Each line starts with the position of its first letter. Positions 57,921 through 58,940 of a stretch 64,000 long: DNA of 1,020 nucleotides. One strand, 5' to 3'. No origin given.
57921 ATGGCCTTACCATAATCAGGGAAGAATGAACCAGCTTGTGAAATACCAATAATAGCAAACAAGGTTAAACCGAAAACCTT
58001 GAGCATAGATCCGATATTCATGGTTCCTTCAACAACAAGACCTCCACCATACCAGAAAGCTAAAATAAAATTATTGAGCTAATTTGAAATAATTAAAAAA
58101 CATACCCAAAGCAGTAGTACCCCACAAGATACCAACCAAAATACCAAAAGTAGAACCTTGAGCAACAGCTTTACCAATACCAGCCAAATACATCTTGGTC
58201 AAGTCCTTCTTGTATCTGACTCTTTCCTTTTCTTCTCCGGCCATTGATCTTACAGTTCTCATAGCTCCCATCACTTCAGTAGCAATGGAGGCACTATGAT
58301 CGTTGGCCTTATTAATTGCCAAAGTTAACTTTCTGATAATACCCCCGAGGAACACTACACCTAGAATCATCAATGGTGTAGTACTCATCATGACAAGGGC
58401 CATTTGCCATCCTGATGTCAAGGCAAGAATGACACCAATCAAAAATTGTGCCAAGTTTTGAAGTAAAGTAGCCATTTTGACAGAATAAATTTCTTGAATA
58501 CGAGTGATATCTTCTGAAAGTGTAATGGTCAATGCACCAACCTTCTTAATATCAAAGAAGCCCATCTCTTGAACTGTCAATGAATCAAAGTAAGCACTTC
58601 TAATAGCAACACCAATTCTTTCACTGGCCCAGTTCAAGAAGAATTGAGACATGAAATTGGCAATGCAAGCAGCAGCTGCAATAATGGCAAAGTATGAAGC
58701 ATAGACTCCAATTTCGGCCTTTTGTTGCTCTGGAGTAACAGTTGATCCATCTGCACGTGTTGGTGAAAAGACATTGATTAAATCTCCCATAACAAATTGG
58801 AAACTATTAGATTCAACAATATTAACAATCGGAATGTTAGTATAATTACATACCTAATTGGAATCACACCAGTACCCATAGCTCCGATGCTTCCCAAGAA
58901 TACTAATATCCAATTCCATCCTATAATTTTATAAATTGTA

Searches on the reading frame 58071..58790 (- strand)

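Call 46: search_protein_families(library=pfam, proteins=[window:58071-58790:-], max_evalue=0.001)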
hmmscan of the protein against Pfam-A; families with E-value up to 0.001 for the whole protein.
window:58071-58790:- (239 aa): 1 family
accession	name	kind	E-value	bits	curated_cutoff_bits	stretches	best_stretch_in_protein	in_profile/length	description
PF00664.28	ABC_membrane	-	1.1e-49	170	28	1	2-232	23-245/274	ABC transporter transmembrane region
